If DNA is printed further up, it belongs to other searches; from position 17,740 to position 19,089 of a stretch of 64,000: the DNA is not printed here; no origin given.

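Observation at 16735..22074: Amino-acid ABC importer operon ending in a divergent ADP-ribosylglycohydrolase-fold protein and a stand-alone OvoA-C-terminal-like methyltransferase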

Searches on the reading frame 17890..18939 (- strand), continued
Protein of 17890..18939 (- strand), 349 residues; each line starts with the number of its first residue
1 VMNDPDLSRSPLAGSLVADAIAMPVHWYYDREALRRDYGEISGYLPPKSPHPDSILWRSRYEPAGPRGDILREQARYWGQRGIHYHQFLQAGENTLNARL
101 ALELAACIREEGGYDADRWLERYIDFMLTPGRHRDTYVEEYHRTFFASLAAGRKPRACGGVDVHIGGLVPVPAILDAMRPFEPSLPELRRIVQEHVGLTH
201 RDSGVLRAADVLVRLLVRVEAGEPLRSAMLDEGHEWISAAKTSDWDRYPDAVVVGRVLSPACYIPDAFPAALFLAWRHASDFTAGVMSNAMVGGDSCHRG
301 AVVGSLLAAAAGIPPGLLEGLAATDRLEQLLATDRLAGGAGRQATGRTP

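Call 17: search_solved_structures(query=A1, max_evalue=0.01, show_alignments=2)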
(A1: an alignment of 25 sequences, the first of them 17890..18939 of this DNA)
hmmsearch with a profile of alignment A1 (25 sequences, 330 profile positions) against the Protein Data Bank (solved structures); distinct sequences matched with E-value up to 0.01: 4.
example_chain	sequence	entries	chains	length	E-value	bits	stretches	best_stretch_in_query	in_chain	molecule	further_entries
2cwc_A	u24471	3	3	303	7.8e-06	28.5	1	104-325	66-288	ADP-ribosylglycohydrolase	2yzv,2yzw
1t5j_A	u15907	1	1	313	2.1e-05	27.1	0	258-323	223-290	Hypothetical protein MJ1187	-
9hny_FP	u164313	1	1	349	0.006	19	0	273-311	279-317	ADP-ribosylglycohydrolase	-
6sga_FP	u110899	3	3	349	0.0061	19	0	273-311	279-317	mt-SAF23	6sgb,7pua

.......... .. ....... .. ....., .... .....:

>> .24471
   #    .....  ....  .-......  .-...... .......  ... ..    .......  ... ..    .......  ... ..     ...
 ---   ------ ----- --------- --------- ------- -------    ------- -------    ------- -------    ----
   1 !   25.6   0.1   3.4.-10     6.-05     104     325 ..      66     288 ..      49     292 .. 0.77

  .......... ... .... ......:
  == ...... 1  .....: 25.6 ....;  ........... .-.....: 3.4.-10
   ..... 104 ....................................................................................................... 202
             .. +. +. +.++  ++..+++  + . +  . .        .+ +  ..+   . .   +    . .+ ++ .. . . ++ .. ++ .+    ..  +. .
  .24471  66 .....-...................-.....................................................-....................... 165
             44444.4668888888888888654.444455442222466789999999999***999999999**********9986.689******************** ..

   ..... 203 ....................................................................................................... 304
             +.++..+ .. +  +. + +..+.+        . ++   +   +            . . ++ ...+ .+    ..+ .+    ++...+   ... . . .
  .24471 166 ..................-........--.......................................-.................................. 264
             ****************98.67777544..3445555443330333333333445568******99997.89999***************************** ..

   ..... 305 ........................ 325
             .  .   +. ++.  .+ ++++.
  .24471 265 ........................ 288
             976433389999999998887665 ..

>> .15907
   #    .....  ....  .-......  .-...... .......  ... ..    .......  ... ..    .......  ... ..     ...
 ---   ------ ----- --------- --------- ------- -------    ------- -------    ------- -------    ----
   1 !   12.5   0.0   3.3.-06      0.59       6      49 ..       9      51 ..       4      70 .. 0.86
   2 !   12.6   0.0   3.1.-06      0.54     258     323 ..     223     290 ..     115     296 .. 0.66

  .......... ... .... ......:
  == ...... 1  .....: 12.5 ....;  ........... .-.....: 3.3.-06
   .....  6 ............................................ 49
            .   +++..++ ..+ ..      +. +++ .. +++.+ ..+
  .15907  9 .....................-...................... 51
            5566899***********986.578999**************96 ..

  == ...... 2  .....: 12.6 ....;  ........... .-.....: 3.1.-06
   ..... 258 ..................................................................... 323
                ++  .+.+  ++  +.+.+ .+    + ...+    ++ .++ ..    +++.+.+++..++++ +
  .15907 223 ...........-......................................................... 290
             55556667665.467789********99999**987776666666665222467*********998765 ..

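Call 29: search_protein_families(library=pfam, proteins=[L004:8698-10074:+, L012:13269-14876:+, L006:10802-12376:+, L042:12161-13378:-, L042:13508-14824:+, L042:5800-6741:+, L042:3801-5489:-, L012:5107-7488:+], max_evalue=0.001)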
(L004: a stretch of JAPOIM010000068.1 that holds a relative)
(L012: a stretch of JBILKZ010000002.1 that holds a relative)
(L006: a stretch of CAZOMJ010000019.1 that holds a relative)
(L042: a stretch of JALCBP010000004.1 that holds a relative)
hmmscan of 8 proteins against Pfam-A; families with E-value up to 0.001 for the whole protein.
L004:8698-10074:+ (458 aa): 2 families
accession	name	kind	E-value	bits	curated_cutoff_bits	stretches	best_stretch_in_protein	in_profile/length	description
PF13360.13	PQQ_2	-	1.8e-24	87.1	27.6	2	114-380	3-232/233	Outer membrane protein assembly factor BamB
PF01011.28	PQQ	-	1.2e-07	31.3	26.7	0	340-384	47-86/595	Glucose/ethanol/alcohol dehydrogenase, beta-propeller domain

L012:13269-14876:+ (535 aa): 0 families

L006:10802-12376:+ (524 aa): 0 families

L042:12161-13378:- (405 aa): 3 families
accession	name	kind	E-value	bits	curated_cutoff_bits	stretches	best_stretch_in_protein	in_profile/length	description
PF00465.25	Fe-ADH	-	3e-33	115.2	31.3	1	20-202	1-168/168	Iron-containing alcohol dehydrogenase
PF25137.1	ADH_Fe_C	-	1.6e-29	103.4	27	1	214-404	2-193/194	Fe-containing alcohol dehydrogenase family, C-terminal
PF13685.12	Fe-ADH_2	-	1.1e-07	32.4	28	1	27-122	4-96/149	Iron-containing alcohol dehydrogenase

L042:13508-14824:+ (438 aa): 1 family
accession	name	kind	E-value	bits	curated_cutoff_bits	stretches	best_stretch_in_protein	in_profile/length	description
PF00275.25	EPSP_synthase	-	1e-122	410.3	22.8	1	17-429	5-417/417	EPSP synthase (3-phosphoshikimate 1-carboxyvinyltransferase)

L042:5800-6741:+ (313 aa): 2 families
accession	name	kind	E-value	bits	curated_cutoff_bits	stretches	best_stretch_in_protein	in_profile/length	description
PF00581.25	Rhodanese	-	1.1e-26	93.7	22.2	2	6-95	1-98/102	Rhodanese-like domain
PF11127.14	YgaP-like_TM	-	2e-08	34.7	25.3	1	111-169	7-58/66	Inner membrane protein YgaP-like, transmembrane domain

L042:3801-5489:- (562 aa): 1 family
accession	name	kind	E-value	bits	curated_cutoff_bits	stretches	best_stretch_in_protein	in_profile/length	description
PF01566.24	Nramp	-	8.1e-13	48.6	29.8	2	59-220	7-155/357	Natural resistance-associated macrophage protein-like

L012:5107-7488:+ (793 aa): 1 family
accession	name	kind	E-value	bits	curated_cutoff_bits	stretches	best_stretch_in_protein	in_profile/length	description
PF05448.18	AXE1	-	4.2e-06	26.2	21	1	294-341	158-205/321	Acetyl xylan esterase (AXE1)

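Call 33: predict_structure(alignment_id=A1)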
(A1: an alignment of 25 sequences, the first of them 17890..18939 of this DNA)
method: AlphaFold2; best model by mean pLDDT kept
length: 349 residues; sequences in the alignment: 25
mean_pLDDT: 87.6   pTM: 0.91
mean pLDDT of the five models: 87.6, 87.2, 86.1, 84.9, 83.0
residues with pLDDT >= 90: 194; 70-90: 117; 50-70: 35; < 50: 3
segments of 3 or more residues with pLDDT < 50: none
pLDDT, mean of each block of 10 residues (from residue 1): 77 98 86 90 87 64 84 83 79 94 97 96 93 82 84 72 84 97 97 92 93 98 97 91 91 83 86 97 97 86 98 97 95 67 53
secondary structure, 60 per line:
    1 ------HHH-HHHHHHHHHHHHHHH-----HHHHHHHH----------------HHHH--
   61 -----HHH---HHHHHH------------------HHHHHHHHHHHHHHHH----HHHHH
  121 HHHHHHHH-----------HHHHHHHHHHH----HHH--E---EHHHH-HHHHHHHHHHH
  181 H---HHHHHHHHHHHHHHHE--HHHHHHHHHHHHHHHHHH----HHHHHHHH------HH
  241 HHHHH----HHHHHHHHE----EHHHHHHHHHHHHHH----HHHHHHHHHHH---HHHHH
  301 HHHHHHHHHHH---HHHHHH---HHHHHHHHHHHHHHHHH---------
elements in order: H11-25 H31-38 H55-58 H72-77 H96-111 H116-128 H140-150 H165-168 H170-181 H185-199 H203-220 H225-232 H239-245 H250-257 H264-277 H282-292 H296-311 H315-320 H324-340

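Call 35: fold_search(model_id=the predicted structure, library=pdb)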
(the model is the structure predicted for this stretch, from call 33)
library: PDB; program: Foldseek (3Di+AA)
matches with E <= 10: 140; with E <= 0.001: 60
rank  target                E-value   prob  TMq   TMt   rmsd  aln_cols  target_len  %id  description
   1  1t5j                  6.0e-10  1.00  0.68  0.77   4.3       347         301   15  Crystal structure of ribosylglycohydrolase MJ1187 from Methanococcus jannaschii (released 2004-05-11)
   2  8za7_A                1.0e-08  1.00  0.64  0.67   7.5       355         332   17  ART-ARH type toxin effector-immunity protein pair of Listeria monocytogenes (released 2025-04-30)
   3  3g9d_B                6.0e-08  1.00  0.64  0.76   6.3       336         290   17  Crystal structure glycohydrolase (released 2009-07-14)
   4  3o5t_A                1.3e-07  1.00  0.65  0.76   4.3       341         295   17  Structure of DraG-GlnZ complex with ADP (released 2011-10-05)
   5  3g9d_A                3.3e-07  1.00  0.65  0.77   4.9       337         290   16  Crystal structure glycohydrolase (released 2009-07-14)
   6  2woe_A                3.3e-07  1.00  0.66  0.78   4.5       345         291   17  Crystal Structure of the D97N variant of dinitrogenase reductase- activating glycohydrolase (DRAG) from Rhodospirillum (released 2009-08-18)
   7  2woc_A                7.0e-07  1.00  0.64  0.76   5.2       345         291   17  Crystal Structure of the dinitrogenase reductase-activating glycohydrolase (DRAG) from Rhodospirillum rubrum (released 2009-08-11)
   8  2yzv                  1.0e-06  1.00  0.57  0.69   7.4       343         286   22  ADP-ribosylglycohydrolase-related protein complex (released 2007-11-06)
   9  5zqy                  1.3e-06  1.00  0.62  0.63   7.8       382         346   15  Crystal structure of a poly(ADP-ribose) glycohydrolase (released 2018-08-15)
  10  6drh_E                1.4e-06  1.00  0.63  0.60   7.1       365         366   16  ADP-ribosyltransferase toxin/immunity pair (released 2018-10-31)
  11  2yzw                  1.5e-06  1.00  0.58  0.71   7.5       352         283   22  ADP-ribosylglycohydrolase-related protein complex (released 2007-11-06)
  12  6dre_A                2.1e-06  1.00  0.63  0.61   7.0       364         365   16  ADP-ribosyltransferase toxin/immunity pair (released 2018-10-31)
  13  7l9i_C                2.5e-06  1.00  0.55  0.56   7.2       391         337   13  Crystal structure of human ARH3-D314A bound to magnesium and ADP-ribose (released 2021-04-28)
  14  8xks_Q                2.6e-06  1.00  0.62  0.57   6.7       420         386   14  The cryo-EM structure of Orf2971-FtsHi motor complex (released 2024-12-04)
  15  9rfe_A                3.3e-06  1.00  0.57  0.58   7.9       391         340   14  Human ADP-ribosylhydrolase 3 (ARH3) in complex with an inhibitor (released 2025-09-24)
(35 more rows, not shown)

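Call 50: search_protein_families(library=pfam, proteins=[L021:7645-9966:+, L021:11057-12148:+, L055:3140-4414:+, L055:5593-6477:+, L056:8652-10007:+, L079:8651-9913:+, L079:11429-12847:+, L076:1191-2294:+, L070:11098-12189:+, L034:8673-9851:-], max_evalue=0.0001)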
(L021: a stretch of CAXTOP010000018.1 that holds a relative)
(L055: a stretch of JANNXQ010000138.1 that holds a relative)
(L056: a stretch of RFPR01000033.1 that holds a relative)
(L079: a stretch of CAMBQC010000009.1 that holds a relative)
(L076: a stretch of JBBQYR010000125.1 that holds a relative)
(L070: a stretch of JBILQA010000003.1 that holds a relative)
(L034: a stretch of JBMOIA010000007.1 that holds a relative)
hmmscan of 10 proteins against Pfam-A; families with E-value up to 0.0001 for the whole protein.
L021:7645-9966:+ (773 aa): 4 families
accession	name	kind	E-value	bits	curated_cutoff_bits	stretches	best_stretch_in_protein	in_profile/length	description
PF13336.12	AcetylCoA_hyd_C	-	7.4e-68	227.8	23.7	1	395-548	1-154/154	Acetyl-CoA hydrolase/transferase C-terminal domain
PF02550.21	AcetylCoA_hydro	-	2.2e-27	96.8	24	1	142-302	25-189/198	Acetyl-CoA hydrolase/transferase N-terminal domain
PF00583.31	Acetyltransf_1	-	4.1e-11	43.6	20.7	1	628-733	16-114/116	Acetyltransferase (GNAT) family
PF13302.13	Acetyltransf_3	-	6.8e-07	30.5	25.4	1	590-731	2-134/138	Acetyltransferase (GNAT) domain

L021:11057-12148:+ (363 aa): 0 families

L055:3140-4414:+ (424 aa): 1 family
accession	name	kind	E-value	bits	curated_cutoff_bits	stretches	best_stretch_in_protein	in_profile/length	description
PF08713.17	DNA_alkylation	-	1.1e-05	25.7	21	1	180-277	108-196/213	DNA alkylation repair enzyme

L055:5593-6477:+ (294 aa): 1 family
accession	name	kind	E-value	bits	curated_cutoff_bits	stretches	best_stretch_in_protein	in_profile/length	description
PF01522.26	Polysacc_deac_1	-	3.8e-37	127.4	23.1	1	57-176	5-122/124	Polysaccharide deacetylase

L056:8652-10007:+ (451 aa): 1 family
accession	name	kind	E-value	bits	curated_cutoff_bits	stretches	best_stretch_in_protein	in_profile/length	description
PF03109.22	ABC1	-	1.4e-49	168.8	22.9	1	108-339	3-237/244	ABC1 atypical kinase-like domain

L079:8651-9913:+ (420 aa): 1 family
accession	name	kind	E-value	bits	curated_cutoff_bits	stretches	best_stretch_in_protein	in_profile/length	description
PF00171.27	Aldedh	-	1.7e-19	70.1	23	1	7-285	29-294/461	Aldehyde dehydrogenase family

L079:11429-12847:+ (472 aa): 1 family
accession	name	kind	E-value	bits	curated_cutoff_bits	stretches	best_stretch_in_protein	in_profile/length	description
PF01425.27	Amidase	-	4.2e-146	487.9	27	1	20-460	2-445/445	Amidase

L076:1191-2294:+ (367 aa): 1 family
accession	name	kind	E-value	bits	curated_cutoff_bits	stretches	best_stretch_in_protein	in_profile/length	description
PF08713.17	DNA_alkylation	-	1.9e-05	24.9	21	1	124-234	111-210/213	DNA alkylation repair enzyme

L070:11098-12189:+ (363 aa): 0 families

L034:8673-9851:- (392 aa): 6 families
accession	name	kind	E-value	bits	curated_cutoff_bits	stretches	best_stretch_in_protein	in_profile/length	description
PF07724.20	AAA_2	-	1.2e-24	87.7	27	1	92-285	3-165/166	AAA domain (Cdc48 subfamily)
PF00004.35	AAA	-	6.5e-16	59.4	21.2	1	95-197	1-97/131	ATPase family associated with various cellular activities (AAA)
PF10431.15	ClpB_D2-small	-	8.5e-07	29.4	21.9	1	292-356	1-61/81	C-terminal, D2-small domain, of ClpB protein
PF07728.20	AAA_5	-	1.3e-05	25.6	22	1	94-170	1-79/139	AAA domain (dynein-related subfamily)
PF00493.29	MCM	-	3.6e-05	23.4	23.3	1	49-171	18-135/224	MCM P-loop domain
PF13401.12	AAA_22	-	5.2e-05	24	27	0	91-154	4-63/130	AAA domain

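Call 55: search_solved_structures(query=window:17890-18939:-, max_evalue=10, show_alignments=5)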
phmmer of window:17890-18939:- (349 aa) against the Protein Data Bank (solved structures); distinct sequences matched with E-value up to 10: 2.
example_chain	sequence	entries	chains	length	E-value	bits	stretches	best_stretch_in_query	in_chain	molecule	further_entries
9hny_FP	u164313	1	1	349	0.065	15.8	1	275-324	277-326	ADP-ribosylglycohydrolase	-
6sga_FP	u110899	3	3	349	0.066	15.8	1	275-324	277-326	mt-SAF23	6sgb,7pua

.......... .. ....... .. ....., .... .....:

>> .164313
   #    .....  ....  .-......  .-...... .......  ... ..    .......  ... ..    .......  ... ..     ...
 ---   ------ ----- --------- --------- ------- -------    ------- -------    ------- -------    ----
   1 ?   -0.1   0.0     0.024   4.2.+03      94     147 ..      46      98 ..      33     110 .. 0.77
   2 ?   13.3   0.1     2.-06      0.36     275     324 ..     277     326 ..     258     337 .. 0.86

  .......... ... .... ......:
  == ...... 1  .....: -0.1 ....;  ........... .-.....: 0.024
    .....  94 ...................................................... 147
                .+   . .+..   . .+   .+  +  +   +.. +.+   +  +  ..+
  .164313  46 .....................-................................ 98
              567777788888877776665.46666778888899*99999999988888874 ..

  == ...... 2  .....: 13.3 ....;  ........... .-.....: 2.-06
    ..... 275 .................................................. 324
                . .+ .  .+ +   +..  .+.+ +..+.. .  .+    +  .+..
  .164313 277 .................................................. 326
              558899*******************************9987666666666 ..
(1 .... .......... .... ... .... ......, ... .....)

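Call 61: search_protein_representatives(protein=window:17890-18939:-)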
Query: 349 residues. Proteins with E-value up to 0.001 (for the whole library): 1485; up to 1e-10: 629; up to 1e-30: 140. The best 150 are listed.
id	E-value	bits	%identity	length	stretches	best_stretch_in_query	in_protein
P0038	3.9e-140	483.7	67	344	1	10-327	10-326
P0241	2.9e-104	365.7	34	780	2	7-325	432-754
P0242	5.4e-91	322.0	52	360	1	8-330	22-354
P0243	6.3e-83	295.5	55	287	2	80-323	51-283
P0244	6.4e-81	288.9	65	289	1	6-218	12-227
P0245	6.0e-80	285.7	49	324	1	14-328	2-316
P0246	1.9e-79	284.0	44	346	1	8-309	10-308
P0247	2.5e-79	283.6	48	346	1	8-321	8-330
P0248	3.0e-77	276.8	45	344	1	11-314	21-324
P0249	1.6e-74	267.8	44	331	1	12-315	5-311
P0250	3.1e-74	266.9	57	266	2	11-157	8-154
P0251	1.5e-72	261.4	42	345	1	6-313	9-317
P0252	1.1e-71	258.6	44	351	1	10-334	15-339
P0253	1.8e-70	254.5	43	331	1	2-312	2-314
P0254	1.7e-68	248.0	50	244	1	83-315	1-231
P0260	1.4e-63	231.9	40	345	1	8-322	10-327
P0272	7.6e-57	209.7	32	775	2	13-327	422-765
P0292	5.9e-47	177.2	39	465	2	89-322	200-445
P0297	9.0e-46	173.3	41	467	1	11-322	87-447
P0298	9.5e-46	173.2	34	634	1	11-313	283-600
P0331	9.2e-37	143.6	37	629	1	10-319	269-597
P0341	2.5e-35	138.9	33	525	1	10-335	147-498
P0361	5.1e-33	131.3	41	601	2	11-148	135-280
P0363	6.7e-33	130.9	39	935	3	112-232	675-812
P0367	2.5e-32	129.0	48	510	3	39-182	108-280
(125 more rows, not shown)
